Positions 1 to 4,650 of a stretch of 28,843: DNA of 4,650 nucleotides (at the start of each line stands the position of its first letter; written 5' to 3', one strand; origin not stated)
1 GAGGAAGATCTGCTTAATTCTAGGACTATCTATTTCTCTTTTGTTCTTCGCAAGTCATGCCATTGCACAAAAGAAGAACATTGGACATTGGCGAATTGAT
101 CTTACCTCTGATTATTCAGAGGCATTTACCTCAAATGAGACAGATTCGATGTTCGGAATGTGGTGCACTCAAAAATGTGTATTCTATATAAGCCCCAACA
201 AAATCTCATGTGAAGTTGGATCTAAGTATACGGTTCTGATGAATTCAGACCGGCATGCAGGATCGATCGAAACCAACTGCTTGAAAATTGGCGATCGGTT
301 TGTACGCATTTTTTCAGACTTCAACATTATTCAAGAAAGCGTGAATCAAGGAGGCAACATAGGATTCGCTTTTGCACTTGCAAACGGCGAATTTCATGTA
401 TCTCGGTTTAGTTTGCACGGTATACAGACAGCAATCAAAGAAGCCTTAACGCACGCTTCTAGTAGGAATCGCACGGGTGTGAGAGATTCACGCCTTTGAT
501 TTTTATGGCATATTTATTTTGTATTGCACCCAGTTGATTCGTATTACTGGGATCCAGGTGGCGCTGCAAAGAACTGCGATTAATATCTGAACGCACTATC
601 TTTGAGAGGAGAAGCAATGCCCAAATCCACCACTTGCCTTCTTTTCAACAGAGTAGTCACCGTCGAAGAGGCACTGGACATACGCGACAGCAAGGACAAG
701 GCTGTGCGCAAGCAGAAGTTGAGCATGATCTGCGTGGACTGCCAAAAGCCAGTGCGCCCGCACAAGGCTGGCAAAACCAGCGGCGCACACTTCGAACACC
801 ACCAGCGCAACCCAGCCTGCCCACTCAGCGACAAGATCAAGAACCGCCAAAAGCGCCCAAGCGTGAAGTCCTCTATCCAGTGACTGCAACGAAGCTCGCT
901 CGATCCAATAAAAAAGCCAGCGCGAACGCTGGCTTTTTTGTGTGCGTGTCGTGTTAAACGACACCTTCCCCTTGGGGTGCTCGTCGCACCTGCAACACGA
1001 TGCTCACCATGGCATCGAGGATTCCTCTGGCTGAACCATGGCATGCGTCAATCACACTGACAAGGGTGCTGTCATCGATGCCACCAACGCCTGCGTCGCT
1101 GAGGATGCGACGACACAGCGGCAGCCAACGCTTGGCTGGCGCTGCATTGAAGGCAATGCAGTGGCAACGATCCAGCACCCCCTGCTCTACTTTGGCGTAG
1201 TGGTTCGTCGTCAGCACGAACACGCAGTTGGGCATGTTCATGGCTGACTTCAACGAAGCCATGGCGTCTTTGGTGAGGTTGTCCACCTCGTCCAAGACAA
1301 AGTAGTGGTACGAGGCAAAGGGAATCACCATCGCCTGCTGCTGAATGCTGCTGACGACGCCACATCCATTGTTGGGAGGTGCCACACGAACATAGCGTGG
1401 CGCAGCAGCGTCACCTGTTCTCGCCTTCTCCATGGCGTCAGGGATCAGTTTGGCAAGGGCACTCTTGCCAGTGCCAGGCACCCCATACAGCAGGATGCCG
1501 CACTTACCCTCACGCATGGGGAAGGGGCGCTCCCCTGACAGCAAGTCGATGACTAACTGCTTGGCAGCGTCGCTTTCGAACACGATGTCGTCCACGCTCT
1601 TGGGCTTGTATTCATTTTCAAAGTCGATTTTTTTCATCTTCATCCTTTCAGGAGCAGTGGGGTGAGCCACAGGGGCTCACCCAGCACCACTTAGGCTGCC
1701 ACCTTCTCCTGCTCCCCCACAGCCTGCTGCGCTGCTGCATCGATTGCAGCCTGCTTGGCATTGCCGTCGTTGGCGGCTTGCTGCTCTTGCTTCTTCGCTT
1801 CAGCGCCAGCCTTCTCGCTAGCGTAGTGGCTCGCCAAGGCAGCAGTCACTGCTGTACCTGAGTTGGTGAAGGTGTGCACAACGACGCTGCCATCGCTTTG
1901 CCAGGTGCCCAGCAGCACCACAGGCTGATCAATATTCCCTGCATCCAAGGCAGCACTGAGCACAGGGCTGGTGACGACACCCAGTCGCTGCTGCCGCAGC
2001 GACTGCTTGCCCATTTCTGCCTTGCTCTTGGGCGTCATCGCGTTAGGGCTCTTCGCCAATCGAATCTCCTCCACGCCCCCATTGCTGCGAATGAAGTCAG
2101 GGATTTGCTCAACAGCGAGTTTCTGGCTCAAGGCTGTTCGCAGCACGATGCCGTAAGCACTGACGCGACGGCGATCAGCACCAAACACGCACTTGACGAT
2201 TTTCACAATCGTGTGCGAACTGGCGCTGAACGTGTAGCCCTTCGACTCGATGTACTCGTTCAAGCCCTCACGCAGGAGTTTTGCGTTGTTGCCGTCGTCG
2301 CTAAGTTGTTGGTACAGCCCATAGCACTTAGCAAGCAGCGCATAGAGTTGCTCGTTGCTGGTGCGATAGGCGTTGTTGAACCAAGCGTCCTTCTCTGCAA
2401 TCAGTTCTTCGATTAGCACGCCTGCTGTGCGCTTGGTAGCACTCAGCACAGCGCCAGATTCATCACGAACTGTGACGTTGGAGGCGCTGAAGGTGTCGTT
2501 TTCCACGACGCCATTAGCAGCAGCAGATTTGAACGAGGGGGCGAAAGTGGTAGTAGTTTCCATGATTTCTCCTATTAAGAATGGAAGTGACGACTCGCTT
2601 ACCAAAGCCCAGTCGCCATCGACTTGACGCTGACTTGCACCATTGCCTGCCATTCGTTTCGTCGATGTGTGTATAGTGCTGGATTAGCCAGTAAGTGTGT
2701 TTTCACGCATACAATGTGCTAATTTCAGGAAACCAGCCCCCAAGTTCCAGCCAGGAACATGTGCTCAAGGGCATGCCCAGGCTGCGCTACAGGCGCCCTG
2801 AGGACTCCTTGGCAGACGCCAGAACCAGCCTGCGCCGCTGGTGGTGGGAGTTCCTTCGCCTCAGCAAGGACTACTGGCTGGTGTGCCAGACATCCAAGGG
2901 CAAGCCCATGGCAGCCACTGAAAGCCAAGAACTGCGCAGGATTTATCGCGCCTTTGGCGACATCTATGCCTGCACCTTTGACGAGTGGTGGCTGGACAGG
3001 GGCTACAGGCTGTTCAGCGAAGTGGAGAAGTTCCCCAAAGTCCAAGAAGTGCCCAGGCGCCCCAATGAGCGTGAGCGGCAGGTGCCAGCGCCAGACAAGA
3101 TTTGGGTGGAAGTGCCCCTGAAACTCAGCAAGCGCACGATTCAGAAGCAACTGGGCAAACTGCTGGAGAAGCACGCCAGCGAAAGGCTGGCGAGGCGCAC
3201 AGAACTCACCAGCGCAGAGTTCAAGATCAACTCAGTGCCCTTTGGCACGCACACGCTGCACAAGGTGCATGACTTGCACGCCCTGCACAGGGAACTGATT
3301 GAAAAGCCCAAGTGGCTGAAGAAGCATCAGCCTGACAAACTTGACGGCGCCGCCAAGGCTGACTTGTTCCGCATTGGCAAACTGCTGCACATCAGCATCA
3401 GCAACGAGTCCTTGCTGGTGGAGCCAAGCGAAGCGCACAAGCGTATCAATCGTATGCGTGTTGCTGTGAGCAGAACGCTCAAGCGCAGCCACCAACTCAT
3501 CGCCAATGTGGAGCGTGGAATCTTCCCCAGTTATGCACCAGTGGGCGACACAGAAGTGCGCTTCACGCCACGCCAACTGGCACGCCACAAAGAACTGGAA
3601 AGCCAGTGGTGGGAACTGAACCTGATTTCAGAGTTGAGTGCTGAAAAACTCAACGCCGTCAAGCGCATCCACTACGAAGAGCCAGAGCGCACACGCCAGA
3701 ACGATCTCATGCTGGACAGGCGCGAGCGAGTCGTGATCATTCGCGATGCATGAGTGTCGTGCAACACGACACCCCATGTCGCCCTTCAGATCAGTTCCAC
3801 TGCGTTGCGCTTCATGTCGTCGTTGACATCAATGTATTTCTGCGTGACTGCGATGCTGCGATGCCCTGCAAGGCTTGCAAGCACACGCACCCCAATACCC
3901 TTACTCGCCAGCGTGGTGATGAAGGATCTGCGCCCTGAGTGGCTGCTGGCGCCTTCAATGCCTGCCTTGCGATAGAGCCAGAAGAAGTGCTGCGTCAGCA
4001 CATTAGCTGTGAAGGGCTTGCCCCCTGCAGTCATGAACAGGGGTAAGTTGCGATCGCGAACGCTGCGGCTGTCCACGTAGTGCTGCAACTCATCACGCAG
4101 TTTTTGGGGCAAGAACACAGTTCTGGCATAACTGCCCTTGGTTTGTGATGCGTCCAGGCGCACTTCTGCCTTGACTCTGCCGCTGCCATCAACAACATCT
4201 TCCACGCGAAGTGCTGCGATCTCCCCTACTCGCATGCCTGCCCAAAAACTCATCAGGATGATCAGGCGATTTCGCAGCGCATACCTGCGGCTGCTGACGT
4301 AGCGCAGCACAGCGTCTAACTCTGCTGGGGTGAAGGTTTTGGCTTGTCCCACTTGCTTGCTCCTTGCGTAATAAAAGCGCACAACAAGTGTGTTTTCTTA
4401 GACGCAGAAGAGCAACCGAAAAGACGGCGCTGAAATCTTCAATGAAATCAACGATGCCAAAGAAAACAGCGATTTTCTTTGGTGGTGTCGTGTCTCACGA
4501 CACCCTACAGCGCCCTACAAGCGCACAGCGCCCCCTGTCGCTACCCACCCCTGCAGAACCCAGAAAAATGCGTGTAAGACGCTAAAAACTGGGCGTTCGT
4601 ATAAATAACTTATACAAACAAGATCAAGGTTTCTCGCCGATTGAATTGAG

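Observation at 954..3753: Collar-less clamp-loader-type AAA+ ATPase with an unknown partner, divergent from a third unknown gene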

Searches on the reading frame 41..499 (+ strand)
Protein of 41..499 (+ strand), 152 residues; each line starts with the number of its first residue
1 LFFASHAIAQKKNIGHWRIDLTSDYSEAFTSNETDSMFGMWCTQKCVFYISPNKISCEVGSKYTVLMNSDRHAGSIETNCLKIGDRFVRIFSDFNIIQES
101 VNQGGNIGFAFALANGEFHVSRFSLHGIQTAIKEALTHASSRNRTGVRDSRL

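Call 4: search_protein_families(library=pfam, proteins=[window:41-499:+], max_evalue=0.1)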
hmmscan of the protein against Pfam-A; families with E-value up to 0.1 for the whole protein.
window:41-499:+ (152 aa): 0 families

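Call 5: search_protein_families(library=ncbifam, proteins=[window:41-499:+], max_evalue=0.1)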
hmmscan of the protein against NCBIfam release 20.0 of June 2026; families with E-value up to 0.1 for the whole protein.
window:41-499:+ (152 aa): 0 families

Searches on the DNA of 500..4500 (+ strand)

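Call 8: search_dna_similar(query=window:500-4500:+, collection=plasmids, mode=near)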
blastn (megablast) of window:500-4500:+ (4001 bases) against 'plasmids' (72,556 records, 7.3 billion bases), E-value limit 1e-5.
No match.

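Call 9: search_dna_similar(query=window:500-4500:+, collection=phages, mode=near)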
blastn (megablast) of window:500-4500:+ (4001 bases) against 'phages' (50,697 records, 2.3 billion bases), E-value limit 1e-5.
No match.

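Call 82: search_rna_families(source=L051, start=4800, end=14000, threshold=gathering)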
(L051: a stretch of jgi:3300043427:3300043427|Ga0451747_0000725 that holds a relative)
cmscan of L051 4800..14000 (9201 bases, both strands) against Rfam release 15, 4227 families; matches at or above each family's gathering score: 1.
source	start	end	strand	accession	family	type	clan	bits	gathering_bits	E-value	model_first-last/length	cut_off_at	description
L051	4945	5018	+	RF00005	tRNA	Gene; tRNA;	CL00001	67.6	29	2.1e-13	1-71/71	no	tRNA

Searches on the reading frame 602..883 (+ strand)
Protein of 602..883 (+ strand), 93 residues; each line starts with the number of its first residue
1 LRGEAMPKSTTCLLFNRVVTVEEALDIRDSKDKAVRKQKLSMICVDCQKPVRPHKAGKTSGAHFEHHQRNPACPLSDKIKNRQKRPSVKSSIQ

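Call 4: search_protein_families(library=pfam, proteins=[window:602-883:+], max_evalue=0.1)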
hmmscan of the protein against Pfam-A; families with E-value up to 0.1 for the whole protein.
window:602-883:+ (93 aa): 3 families
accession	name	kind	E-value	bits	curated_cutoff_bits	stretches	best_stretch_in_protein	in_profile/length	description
PF25169.1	DUF7830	-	4.6e-08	33.3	27.5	1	21-78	14-70/72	Domain of unknown function (DUF7830)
PF25164.1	CoiA_N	-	0.00025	20.9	26.3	1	33-75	10-49/50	Competence protein CoiA, N-terminal domain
PF25165.1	DUF7828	-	0.0018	18.4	25.7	1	33-70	19-56/87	Domain of unknown function (DUF7828)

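Call 5: search_protein_families(library=ncbifam, proteins=[window:602-883:+], max_evalue=0.1)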
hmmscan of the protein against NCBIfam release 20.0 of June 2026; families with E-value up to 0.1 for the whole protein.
window:602-883:+ (93 aa): 0 families

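Call 6: search_protein_families(library=phrogs, proteins=[window:602-883:+], max_evalue=0.1)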
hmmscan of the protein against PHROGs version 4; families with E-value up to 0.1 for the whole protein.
window:602-883:+ (93 aa): 0 families

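Call 7: search_protein_families(library=padloc, proteins=[window:602-883:+], max_evalue=0.1)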
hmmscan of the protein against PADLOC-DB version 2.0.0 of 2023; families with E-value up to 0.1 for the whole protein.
window:602-883:+ (93 aa): 0 families
